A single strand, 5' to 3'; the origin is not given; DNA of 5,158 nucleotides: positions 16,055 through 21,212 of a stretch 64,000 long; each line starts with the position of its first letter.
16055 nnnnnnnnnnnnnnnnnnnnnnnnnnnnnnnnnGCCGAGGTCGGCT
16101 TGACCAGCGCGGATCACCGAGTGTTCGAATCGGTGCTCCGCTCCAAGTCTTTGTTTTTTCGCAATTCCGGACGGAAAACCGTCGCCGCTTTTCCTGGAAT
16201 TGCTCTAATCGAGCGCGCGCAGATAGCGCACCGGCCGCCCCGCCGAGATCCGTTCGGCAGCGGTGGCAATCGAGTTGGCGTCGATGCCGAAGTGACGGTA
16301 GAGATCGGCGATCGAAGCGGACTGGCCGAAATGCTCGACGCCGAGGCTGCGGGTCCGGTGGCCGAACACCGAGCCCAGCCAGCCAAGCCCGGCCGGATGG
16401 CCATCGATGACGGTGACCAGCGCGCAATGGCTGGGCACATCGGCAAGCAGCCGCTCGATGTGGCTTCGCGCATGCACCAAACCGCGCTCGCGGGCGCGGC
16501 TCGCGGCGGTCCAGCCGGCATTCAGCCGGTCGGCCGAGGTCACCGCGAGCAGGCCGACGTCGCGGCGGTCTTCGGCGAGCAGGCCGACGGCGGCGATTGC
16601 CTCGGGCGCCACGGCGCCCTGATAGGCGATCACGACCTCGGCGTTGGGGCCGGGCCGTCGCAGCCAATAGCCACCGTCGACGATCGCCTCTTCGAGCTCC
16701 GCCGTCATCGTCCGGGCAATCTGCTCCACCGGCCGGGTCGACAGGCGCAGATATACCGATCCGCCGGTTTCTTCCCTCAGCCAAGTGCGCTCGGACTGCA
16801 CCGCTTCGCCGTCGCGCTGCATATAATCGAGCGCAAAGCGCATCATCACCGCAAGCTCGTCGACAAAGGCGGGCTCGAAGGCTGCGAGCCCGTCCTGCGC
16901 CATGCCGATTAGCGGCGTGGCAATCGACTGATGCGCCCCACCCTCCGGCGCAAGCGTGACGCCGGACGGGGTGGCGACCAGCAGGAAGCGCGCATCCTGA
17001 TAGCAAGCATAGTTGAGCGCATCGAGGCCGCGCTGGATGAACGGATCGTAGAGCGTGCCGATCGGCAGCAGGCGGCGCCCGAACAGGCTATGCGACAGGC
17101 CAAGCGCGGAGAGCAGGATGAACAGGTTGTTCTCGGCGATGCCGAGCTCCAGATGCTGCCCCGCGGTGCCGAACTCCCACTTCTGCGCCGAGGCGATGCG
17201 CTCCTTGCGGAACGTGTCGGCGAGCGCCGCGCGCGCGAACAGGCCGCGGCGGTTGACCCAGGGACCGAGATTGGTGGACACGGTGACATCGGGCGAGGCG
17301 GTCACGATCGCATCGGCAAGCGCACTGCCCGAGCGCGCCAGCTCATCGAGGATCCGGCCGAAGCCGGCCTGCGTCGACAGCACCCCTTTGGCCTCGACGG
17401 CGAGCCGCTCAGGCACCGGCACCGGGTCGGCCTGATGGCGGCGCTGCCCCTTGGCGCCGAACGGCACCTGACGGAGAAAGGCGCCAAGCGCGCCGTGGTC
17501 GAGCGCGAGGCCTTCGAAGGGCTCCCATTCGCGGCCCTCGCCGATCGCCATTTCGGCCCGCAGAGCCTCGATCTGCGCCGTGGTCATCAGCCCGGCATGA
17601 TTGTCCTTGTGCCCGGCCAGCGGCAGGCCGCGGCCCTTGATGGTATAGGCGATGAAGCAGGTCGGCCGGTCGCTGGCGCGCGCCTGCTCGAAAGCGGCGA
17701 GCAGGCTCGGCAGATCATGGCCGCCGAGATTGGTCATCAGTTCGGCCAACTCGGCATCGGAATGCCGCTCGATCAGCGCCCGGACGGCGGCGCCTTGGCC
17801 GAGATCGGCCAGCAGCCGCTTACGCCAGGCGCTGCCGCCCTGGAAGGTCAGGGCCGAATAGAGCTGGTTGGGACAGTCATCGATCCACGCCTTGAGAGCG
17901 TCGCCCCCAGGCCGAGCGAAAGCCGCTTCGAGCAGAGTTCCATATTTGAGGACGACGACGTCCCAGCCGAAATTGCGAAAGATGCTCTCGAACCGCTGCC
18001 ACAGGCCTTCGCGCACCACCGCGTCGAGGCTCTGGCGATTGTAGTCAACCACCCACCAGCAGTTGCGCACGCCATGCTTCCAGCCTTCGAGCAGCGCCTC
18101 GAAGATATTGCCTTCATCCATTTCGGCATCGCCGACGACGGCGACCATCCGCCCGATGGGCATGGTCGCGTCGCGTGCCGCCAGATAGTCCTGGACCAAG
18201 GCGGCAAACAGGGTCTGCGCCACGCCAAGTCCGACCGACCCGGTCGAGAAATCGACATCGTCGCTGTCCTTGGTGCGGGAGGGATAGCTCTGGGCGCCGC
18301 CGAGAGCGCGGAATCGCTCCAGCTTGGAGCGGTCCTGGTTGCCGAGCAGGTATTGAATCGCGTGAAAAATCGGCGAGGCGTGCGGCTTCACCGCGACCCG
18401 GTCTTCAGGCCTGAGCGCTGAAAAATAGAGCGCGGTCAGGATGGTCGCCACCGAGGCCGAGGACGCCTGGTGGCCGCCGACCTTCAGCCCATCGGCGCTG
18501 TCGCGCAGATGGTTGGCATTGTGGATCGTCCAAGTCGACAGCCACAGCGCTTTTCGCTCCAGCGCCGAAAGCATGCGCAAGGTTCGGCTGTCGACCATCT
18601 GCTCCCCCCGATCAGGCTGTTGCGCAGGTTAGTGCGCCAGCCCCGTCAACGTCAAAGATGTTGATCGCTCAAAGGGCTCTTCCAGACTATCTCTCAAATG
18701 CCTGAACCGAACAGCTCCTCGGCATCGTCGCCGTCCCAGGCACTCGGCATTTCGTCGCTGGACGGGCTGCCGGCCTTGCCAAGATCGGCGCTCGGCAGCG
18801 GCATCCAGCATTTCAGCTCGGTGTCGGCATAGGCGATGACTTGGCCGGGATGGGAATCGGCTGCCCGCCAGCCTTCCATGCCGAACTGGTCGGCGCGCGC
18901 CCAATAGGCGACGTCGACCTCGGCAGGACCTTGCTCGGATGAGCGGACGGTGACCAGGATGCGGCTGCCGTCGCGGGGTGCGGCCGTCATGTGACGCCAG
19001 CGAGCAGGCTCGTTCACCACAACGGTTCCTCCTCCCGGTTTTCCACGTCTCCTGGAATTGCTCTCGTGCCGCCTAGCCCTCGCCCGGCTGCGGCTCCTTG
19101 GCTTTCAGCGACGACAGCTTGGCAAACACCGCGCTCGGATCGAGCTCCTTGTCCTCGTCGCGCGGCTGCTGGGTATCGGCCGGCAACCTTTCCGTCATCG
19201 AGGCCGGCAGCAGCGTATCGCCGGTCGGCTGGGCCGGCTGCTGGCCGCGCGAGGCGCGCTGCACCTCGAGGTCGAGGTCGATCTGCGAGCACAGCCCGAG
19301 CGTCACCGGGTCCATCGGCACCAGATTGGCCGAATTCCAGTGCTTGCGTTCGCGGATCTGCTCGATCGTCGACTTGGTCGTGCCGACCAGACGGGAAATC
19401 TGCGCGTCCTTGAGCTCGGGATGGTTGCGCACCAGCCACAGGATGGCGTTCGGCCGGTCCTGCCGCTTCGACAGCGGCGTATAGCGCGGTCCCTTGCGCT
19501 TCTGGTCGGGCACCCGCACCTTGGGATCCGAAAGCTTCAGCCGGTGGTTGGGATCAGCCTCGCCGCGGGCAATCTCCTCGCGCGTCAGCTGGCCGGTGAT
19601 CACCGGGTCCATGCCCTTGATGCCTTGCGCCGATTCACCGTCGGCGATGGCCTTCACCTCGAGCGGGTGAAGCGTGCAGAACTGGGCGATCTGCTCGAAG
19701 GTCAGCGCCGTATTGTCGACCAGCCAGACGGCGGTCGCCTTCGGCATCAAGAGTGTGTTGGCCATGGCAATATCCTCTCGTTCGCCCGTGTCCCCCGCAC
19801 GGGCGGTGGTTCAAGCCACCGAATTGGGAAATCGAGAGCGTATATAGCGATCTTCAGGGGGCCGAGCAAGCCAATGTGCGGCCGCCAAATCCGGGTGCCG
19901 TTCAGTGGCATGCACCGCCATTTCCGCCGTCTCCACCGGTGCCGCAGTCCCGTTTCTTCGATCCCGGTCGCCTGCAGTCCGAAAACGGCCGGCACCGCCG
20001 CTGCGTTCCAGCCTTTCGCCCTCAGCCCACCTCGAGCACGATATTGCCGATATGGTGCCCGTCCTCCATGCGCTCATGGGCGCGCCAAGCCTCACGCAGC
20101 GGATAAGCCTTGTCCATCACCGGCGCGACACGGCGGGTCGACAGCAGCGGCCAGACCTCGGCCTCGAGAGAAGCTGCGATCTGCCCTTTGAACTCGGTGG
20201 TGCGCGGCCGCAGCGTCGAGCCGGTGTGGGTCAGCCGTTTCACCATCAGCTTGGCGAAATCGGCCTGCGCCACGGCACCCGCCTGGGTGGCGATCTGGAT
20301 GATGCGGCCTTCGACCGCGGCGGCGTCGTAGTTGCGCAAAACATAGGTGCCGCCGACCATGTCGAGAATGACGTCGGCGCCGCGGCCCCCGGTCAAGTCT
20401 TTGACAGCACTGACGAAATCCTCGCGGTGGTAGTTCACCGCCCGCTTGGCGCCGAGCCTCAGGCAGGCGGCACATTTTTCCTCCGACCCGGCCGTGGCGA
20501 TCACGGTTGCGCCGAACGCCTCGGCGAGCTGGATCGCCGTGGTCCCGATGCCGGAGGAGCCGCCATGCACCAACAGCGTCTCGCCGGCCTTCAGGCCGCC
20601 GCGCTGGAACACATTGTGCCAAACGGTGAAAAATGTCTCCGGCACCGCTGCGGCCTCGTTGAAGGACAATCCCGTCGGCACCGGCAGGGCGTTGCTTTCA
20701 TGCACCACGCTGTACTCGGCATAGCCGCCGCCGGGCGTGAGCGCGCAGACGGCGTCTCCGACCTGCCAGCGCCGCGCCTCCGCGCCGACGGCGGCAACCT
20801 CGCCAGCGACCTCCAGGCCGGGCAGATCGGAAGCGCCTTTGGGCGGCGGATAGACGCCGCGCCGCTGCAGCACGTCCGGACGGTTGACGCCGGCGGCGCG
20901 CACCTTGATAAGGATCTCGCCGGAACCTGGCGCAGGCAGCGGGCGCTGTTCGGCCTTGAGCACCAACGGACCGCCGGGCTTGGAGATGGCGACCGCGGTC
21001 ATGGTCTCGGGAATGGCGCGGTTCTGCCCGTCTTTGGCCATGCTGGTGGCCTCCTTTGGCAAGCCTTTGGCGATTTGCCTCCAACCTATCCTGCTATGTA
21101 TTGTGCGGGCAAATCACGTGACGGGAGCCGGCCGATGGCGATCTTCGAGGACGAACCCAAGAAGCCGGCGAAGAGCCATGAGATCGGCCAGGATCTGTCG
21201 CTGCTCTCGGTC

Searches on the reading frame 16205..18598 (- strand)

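Call 11: search_protein_families(library=pfam, proteins=[window:16205-18598:-])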
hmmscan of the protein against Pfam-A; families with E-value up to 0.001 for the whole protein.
window:16205-18598:- (797 aa): 5 families
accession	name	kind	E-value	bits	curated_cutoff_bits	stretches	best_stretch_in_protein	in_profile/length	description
PF00456.26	Transketolase_N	-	7e-13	48.7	22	1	71-218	62-214/334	Transketolase, thiamine diphosphate binding domain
PF22613.1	Transketolase_C_1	-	9.8e-08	32.6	27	1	642-773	1-113/113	Transketolase-like TK C-terminal domain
PF13292.11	DXP_synthase_N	-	8.6e-06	25.7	21.2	1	39-193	35-177/274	1-deoxy-D-xylulose-5-phosphate synthase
PF02779.29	Transket_pyr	-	0.00012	22.2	27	1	465-593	46-158/174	Transketolase, pyrimidine binding domain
PF17831.6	PDH_E1_M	-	0.00023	21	23.2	1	476-600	89-215/229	Pyruvate dehydrogenase E1 component middle domain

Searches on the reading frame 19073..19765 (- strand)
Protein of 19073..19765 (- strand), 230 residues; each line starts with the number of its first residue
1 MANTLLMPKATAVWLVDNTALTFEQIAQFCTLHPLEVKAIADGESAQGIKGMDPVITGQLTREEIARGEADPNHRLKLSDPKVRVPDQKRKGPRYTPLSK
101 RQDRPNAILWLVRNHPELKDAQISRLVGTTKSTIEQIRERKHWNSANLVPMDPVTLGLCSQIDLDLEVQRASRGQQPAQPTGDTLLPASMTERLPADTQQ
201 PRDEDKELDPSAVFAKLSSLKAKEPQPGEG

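Call 11: search_protein_families(library=pfam, proteins=[window:19073-19765:-])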
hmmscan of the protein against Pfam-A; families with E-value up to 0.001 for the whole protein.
window:19073-19765:- (230 aa): 1 family
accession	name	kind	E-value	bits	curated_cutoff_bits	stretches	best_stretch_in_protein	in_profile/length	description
PF06242.16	TrcR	-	1.5e-67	226.4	22.2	1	35-172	1-138/139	Transcriptional cell cycle regulator TrcR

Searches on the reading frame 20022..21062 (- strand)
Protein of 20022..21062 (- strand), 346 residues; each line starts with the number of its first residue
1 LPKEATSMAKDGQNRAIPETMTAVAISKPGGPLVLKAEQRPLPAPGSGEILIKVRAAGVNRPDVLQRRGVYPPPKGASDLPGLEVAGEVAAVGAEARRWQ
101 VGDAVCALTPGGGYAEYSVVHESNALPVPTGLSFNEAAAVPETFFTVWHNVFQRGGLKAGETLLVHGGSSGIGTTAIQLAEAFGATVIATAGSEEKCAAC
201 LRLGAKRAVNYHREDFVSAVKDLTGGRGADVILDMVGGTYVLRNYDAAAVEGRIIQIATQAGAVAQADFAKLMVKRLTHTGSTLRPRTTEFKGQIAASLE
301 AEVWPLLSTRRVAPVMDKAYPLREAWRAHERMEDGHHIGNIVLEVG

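Call 11: search_protein_families(library=pfam, proteins=[window:20022-21062:-])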
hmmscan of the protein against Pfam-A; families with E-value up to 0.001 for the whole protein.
window:20022-21062:- (346 aa): 3 families
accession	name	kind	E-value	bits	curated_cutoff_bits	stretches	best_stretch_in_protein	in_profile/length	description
PF00107.32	ADH_zinc_N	-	1e-27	97.1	31.8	1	171-292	1-121/129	Zinc-binding dehydrogenase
PF13602.12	ADH_zinc_N_2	-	2.2e-22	80.8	27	1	203-343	1-134/134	Zinc-binding dehydrogenase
PF08240.17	ADH_N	-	6.9e-17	62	23.5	1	46-129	1-103/104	Alcohol dehydrogenase GroES-like domain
